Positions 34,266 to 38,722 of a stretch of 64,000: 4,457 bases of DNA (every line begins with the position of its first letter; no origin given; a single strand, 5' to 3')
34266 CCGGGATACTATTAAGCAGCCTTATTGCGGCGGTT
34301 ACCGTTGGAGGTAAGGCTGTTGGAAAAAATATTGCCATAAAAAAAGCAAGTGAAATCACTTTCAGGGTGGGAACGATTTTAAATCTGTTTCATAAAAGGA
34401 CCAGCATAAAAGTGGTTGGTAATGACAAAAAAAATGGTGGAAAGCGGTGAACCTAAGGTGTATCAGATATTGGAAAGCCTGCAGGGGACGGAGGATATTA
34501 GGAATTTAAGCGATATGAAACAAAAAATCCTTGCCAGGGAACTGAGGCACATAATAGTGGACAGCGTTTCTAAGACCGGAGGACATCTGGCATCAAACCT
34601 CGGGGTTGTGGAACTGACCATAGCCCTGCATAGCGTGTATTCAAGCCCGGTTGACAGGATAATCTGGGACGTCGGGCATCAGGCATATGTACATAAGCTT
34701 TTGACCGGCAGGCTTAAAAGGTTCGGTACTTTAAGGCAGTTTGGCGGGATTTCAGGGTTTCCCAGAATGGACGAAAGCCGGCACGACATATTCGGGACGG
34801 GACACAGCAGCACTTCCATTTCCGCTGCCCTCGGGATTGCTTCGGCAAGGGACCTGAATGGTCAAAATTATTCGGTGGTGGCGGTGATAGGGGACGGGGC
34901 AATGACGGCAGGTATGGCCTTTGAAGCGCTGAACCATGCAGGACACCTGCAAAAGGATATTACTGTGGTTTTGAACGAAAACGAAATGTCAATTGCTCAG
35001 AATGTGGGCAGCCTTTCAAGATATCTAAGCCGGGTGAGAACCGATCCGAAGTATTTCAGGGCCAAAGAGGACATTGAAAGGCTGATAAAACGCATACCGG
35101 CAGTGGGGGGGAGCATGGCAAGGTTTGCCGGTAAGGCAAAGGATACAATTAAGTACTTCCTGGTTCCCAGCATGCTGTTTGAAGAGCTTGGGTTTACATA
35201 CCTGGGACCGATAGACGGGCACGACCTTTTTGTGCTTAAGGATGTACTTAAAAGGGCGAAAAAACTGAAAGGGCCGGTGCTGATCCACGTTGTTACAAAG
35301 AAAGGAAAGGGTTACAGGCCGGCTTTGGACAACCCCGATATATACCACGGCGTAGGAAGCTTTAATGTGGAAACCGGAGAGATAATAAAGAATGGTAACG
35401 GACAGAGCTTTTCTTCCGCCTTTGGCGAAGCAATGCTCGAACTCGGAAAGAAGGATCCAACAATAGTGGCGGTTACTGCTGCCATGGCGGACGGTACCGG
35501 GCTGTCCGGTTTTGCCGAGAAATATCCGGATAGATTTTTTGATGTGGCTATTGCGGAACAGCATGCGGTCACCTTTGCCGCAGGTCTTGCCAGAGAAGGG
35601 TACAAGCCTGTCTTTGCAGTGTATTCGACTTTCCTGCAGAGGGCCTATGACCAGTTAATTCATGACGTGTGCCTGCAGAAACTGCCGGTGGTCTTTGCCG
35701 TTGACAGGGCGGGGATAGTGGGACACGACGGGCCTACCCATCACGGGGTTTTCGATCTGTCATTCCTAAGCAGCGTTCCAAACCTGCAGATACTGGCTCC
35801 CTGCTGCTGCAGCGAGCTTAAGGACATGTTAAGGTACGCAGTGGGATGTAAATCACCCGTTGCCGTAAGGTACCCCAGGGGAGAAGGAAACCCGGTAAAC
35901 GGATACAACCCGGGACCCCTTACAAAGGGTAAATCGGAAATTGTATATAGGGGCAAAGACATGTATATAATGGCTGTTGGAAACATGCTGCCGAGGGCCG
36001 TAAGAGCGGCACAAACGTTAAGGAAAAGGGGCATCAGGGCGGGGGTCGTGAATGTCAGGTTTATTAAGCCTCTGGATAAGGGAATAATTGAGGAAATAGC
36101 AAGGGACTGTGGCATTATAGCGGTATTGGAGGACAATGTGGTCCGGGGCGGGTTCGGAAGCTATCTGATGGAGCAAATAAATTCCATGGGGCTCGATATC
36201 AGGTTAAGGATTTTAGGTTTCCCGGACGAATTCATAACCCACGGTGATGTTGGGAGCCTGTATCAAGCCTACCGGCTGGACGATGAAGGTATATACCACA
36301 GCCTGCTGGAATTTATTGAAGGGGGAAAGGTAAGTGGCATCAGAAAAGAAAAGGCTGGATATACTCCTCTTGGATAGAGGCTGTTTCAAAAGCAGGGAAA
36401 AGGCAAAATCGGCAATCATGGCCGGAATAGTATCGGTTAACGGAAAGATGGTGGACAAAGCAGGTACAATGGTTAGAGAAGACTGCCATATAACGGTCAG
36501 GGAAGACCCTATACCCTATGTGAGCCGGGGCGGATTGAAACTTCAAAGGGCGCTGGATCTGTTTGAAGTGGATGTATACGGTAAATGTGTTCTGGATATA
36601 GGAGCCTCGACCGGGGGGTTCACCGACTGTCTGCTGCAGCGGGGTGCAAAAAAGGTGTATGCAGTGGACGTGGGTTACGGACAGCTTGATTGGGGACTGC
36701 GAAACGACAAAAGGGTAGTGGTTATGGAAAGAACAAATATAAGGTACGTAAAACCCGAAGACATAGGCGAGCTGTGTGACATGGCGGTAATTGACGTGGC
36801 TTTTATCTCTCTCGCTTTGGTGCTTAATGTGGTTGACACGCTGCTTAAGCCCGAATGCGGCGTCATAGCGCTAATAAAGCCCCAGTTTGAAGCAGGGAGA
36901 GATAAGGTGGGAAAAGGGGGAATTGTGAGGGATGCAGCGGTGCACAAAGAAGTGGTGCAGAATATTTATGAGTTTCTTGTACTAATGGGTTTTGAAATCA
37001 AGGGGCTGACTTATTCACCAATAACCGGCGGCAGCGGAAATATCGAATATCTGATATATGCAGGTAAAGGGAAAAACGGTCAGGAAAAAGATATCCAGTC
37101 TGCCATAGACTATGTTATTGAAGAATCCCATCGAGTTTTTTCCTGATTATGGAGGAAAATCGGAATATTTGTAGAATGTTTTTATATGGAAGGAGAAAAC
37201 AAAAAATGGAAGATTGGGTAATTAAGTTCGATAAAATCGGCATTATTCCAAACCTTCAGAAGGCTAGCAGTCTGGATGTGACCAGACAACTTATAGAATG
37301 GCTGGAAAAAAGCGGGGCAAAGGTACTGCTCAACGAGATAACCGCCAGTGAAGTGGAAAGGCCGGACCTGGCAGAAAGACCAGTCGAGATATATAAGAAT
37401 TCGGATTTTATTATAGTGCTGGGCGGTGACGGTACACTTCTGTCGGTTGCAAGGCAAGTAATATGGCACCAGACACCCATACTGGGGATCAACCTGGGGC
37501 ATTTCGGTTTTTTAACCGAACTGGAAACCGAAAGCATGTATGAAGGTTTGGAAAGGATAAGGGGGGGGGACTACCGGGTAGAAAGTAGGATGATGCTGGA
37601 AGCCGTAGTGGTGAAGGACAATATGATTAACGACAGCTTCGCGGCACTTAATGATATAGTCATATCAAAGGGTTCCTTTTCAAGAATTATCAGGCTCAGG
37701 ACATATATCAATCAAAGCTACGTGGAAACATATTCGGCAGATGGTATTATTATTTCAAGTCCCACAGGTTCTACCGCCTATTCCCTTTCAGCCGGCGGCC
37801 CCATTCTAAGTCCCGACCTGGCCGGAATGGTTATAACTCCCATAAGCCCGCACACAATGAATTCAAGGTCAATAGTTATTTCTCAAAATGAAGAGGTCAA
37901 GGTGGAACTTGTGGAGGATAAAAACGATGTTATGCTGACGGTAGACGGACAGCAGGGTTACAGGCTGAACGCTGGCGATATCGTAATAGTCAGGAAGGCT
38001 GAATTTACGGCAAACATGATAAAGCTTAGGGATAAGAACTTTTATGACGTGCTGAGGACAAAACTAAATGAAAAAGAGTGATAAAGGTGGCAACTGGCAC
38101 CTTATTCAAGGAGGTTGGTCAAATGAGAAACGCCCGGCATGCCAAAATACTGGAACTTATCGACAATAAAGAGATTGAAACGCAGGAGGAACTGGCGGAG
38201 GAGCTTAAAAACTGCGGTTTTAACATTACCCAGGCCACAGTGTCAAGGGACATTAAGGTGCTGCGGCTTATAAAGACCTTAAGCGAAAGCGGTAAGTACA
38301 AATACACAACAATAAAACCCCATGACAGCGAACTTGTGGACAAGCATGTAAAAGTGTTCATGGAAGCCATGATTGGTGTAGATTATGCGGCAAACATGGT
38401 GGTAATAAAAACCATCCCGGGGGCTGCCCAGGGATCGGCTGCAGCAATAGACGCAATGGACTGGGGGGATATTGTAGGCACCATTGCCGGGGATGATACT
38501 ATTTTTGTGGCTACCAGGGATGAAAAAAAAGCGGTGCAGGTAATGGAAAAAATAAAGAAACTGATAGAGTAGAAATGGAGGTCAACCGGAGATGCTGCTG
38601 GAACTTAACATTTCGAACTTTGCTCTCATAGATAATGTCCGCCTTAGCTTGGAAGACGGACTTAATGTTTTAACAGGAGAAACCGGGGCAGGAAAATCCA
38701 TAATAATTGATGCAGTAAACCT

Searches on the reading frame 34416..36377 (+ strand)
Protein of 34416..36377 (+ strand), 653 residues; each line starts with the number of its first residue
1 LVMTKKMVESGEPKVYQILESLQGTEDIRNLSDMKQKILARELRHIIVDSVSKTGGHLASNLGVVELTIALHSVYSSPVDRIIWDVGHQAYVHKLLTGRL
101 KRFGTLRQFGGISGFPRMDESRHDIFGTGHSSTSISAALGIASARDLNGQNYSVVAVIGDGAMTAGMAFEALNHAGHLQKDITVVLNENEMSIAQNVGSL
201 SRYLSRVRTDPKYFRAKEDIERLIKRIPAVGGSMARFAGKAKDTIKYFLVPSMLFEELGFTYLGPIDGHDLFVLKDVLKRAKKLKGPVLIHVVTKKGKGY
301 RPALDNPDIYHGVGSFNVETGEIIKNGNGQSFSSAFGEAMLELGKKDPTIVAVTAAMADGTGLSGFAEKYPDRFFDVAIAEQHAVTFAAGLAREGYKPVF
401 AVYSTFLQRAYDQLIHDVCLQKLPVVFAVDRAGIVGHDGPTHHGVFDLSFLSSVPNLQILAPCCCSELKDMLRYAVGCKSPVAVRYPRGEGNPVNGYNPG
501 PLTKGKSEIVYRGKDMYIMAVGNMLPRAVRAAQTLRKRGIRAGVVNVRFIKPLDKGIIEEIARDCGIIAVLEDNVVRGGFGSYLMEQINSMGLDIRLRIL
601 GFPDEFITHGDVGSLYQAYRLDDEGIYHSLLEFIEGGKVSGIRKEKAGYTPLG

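Call 4: search_protein_families(library=pfam, proteins=[window:34416-36377:+])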
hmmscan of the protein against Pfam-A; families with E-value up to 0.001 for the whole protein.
window:34416-36377:+ (653 aa): 7 families
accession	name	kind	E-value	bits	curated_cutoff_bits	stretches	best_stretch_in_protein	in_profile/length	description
PF13292.11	DXP_synthase_N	-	2.9e-121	404.4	21.2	1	19-294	1-274/274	1-deoxy-D-xylulose-5-phosphate synthase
PF02779.29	Transket_pyr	-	1.4e-46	158.8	27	1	331-490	4-171/174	Transketolase, pyrimidine binding domain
PF02780.25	Transketolase_C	-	2.4e-27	95.8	25.9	1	505-626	1-124/124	Transketolase, C-terminal domain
PF17147.9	PFOR_II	-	2.2e-07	31.6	27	1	515-587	2-74/102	Pyruvate:ferredoxin oxidoreductase core domain II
PF02775.26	TPP_enzyme_C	-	1.3e-06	28.7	21.9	1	127-201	26-94/151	Thiamine pyrophosphate enzyme, C-terminal TPP binding domain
PF00676.26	E1_dh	-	6.2e-06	25.8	22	1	128-193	100-165/300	Dehydrogenase E1 component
PF00456.26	Transketolase_N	-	1.8e-05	24.4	22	0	39-197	5-191/334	Transketolase, thiamine diphosphate binding domain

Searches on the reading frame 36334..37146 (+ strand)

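Call 4: search_protein_families(library=pfam, proteins=[window:36334-37146:+])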
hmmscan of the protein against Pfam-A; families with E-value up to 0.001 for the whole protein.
window:36334-37146:+ (270 aa): 2 families
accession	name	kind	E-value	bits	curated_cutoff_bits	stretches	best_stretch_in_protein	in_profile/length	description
PF01728.25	FtsJ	-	1.2e-47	162.6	24.1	1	62-244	1-180/181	FtsJ-like methyltransferase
PF01479.30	S4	-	5.7e-10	39.2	22.8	1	7-49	2-44/48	S4 domain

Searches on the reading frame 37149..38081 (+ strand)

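Call 4: search_protein_families(library=pfam, proteins=[window:37149-38081:+])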
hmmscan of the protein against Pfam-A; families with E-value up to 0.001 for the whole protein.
window:37149-38081:+ (310 aa): 3 families
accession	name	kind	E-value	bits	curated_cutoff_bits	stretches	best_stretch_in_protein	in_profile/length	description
PF20143.4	NAD_kinase_C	-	1.5e-35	122.1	23.7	1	167-292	1-125/126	ATP-NAD kinase C-terminal domain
PF01513.26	NAD_kinase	-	3.7e-20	73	25.5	1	30-142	1-130/130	ATP-NAD kinase N-terminal domain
PF00781.29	DAGK_cat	-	6.2e-05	23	23.6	1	47-113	21-86/125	Diacylglycerol kinase catalytic domain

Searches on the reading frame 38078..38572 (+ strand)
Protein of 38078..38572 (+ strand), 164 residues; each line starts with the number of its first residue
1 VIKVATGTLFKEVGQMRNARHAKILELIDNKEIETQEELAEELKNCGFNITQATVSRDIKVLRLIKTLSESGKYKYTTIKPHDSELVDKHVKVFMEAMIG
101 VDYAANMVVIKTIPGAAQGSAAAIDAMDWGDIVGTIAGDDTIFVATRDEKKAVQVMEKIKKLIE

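Call 4: search_protein_families(library=pfam, proteins=[window:38078-38572:+])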
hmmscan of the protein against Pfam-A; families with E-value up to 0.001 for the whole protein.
window:38078-38572:+ (164 aa): 2 families
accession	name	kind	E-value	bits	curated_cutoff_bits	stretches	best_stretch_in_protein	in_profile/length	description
PF02863.23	Arg_repressor_C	-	3.1e-28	97.9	25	1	94-161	1-68/68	Arginine repressor, C-terminal domain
PF01316.27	Arg_repressor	-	3.8e-23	81.4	27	1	17-77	3-63/70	Arginine repressor, DNA binding domain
